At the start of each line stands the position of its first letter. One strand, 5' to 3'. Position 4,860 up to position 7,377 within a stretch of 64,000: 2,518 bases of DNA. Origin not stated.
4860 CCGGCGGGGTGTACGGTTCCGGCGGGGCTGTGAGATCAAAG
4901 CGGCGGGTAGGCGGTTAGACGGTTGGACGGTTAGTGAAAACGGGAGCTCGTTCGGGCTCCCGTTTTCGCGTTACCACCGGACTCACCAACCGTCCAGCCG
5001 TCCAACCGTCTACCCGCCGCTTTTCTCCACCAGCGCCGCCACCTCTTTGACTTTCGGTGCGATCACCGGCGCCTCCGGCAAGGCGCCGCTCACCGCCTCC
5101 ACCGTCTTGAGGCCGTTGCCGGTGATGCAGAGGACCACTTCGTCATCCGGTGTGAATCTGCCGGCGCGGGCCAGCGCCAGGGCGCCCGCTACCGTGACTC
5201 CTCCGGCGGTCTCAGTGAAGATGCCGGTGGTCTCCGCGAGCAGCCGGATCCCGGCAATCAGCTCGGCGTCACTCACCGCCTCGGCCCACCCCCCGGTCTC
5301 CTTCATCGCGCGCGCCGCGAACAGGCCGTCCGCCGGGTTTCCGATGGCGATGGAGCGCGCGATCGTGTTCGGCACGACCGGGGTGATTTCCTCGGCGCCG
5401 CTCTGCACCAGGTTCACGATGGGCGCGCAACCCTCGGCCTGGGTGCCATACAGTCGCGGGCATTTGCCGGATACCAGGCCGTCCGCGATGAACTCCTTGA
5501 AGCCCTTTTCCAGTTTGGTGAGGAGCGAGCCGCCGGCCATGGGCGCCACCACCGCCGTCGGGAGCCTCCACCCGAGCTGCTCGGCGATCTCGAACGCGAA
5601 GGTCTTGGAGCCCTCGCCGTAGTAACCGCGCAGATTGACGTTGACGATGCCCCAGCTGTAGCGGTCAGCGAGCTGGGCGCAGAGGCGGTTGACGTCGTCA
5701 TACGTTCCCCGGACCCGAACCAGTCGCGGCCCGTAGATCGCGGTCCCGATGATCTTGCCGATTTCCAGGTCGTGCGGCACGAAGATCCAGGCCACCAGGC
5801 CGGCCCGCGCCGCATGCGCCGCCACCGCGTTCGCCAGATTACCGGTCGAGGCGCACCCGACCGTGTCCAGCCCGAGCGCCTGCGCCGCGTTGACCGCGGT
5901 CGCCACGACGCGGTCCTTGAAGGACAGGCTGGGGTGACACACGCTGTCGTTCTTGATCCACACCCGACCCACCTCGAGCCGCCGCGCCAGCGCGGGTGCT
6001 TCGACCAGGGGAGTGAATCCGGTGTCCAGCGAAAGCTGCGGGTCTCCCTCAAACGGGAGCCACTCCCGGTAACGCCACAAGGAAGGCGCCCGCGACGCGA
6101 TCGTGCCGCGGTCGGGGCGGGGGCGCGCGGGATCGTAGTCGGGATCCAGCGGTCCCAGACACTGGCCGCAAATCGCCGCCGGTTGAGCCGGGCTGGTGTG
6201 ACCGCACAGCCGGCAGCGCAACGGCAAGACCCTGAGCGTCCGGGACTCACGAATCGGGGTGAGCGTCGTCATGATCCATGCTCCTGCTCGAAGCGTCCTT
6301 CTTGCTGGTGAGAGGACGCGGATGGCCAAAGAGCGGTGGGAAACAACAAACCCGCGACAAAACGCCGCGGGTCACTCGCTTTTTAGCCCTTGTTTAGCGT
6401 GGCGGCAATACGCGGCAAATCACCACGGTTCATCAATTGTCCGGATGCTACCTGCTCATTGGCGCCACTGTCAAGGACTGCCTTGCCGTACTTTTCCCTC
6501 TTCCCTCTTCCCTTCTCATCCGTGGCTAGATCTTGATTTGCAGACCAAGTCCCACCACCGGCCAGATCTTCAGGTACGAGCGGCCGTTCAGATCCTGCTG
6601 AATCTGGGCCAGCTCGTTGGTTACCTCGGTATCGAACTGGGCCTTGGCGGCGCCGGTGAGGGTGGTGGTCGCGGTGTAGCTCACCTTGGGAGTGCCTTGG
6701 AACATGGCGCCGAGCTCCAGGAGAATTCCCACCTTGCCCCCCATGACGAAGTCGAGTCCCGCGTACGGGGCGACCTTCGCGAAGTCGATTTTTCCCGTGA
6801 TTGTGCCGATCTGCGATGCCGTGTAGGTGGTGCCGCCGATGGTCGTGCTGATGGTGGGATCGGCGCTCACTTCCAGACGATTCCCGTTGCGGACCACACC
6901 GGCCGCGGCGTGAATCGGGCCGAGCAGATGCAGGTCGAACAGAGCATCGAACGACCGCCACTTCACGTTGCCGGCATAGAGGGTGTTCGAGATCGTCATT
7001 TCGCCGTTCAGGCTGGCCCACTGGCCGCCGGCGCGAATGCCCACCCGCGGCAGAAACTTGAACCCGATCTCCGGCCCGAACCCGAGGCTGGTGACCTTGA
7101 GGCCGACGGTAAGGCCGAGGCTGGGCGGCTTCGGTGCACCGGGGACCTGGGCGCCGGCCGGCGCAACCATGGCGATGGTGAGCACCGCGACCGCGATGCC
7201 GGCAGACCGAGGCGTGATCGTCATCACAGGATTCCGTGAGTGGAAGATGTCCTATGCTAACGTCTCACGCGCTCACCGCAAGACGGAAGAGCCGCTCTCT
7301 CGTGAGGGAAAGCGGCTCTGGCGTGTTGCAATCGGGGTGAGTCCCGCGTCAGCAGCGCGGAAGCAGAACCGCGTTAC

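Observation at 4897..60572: Dispersed family of hairpin elements whose arms are tandem arrays of 7-8 nt units (at least 17 loci in 64 kb)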

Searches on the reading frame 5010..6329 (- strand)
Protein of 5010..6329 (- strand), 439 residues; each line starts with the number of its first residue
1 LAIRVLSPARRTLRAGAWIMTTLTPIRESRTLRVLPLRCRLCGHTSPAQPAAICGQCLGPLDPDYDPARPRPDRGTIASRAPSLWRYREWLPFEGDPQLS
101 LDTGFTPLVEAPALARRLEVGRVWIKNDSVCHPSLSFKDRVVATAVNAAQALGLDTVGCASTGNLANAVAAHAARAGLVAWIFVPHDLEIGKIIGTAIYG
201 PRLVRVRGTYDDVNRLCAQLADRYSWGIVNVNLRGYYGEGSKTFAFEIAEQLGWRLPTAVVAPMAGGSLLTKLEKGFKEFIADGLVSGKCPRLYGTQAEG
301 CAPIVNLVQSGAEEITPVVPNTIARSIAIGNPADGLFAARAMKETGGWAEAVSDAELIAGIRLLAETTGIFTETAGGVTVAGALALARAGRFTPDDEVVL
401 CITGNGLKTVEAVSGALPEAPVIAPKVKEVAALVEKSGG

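Call 11: search_protein_families(library=pfam, proteins=[window:5010-6329:-])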
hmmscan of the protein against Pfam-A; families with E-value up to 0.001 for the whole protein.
window:5010-6329:- (439 aa): 1 family
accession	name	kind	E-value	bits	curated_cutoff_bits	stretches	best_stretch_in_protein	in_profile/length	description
PF00291.31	PALP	-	4.7e-64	217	35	1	100-404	2-295/295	Pyridoxal-phosphate dependent enzyme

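Call 12: find_encoding_contigs(protein=window:5010-6329:-, flank=2000, max_places=6)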
Protein window:5010-6329:- (439 aa): no gene with exactly this product is on record in the collection.

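Call 16: find_related_loci(query=window:5010-6329:-, collection=genome_contigs, flank=10000)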
Query window:5010-6329:- (439 aa) in genome_contigs; peptide patterns used: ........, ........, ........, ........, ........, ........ (x = any residue, [..] = any of these).
181 stretches matched a pattern; 53 encode a relative of the query (tblastn E <= 1e-3); 53 distinct loci.
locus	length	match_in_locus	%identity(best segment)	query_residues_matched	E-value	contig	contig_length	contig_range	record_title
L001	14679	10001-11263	79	10-435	0e+0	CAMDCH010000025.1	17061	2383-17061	MAG: bacterium HR33 isolate MaH-09apr19-82 genome assembly, contig: MaH-09apr19-C8230, whole genome shotgun sequence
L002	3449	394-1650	77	19-433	0e+0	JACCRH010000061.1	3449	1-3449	MAG: Gemmatimonadales bacterium isolate MGR_bin17 SD2897-2912_k127_956377, whole genome shotgun sequence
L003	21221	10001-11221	78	27-433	0e+0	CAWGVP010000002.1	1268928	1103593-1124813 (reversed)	MAG: uncultured Gemmatimonadales bacterium isolate MFD09206.bin.1.208 genome assembly, contig: contig_2445, whole genome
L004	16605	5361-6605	76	19-433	0e+0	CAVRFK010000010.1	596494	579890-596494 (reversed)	MAG: uncultured Gemmatimonadales bacterium isolate MFD04935.bin.2.102 genome assembly, contig: contig_15728, whole genom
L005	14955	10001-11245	76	19-433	0e+0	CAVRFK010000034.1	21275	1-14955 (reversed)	MAG: uncultured Gemmatimonadales bacterium isolate MFD04935.bin.2.102 genome assembly, contig: contig_54843, whole genom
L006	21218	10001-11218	76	38-433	0e+0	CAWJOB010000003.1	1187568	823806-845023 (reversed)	MAG: uncultured Gemmatimonadales bacterium isolate MFD02840.bin.2.331 genome assembly, contig: contig_27325, whole genom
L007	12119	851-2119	75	10-433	0e+0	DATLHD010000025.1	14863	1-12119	MAG TPA_asm: Gemmatimonadales bacterium isolate SMAG_U13631 k141_4296041, whole genome shotgun sequence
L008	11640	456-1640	77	39-433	0e+0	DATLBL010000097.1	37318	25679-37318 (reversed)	MAG TPA_asm: Gemmatimonadales bacterium isolate SMAG_U14297 k141_6924112, whole genome shotgun sequence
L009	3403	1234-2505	71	12-439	0e+0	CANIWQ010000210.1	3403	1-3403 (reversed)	MAG: Gemmatimonadetes bacterium isolate RH-18aug17-373 genome assembly, contig: RH-18aug17-C83889, whole genome shotgun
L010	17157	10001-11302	70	9-438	0e+0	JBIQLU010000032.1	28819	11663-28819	MAG: Gemmatimonas aurantiaca isolate mag.18g NODE_1199_length_28819, whole genome shotgun sequence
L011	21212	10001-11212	68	32-435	0e+0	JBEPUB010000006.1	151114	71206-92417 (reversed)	MAG: Gemmatimonadota bacterium isolate 22E.concoct.088 NODE_71_length_151114_cov_249.664998, whole genome shotgun sequen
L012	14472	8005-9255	68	19-434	2e-177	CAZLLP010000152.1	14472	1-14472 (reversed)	MAG TPA_asm: uncultured Gemmatimonadaceae bacterium isolate SRP302447_co4_277 genome assembly, contig: NODE_11055_length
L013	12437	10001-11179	69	37-429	4e-171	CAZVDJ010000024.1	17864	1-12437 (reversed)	MAG TPA_asm: uncultured Gemmatimonadaceae bacterium isolate SRP287051_co2_220 genome assembly, contig: NODE_5947_length_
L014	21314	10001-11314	64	5-429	2e-170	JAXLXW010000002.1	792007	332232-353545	MAG: Gemmatimonadaceae bacterium isolate STL-GEM2 C1.234.fa-2, whole genome shotgun sequence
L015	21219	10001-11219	80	28-433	1e-173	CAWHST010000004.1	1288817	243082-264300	MAG: uncultured Gemmatimonadales bacterium isolate MFD09212.bin.2.127 genome assembly, contig: contig_5948, whole genome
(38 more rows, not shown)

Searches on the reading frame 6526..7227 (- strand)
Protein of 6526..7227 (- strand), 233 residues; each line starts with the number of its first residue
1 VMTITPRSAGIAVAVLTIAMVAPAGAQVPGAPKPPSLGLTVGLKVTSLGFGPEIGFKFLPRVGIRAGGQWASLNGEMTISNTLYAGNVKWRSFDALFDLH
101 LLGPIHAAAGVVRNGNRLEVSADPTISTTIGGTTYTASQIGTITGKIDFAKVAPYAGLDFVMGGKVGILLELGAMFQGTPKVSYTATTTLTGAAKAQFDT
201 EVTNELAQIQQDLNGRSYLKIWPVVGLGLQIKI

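Call 65: search_protein_families(library=pfam, proteins=[window:6526-7227:-], max_evalue=0.00001)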
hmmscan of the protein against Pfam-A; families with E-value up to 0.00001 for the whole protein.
window:6526-7227:- (233 aa): 0 families
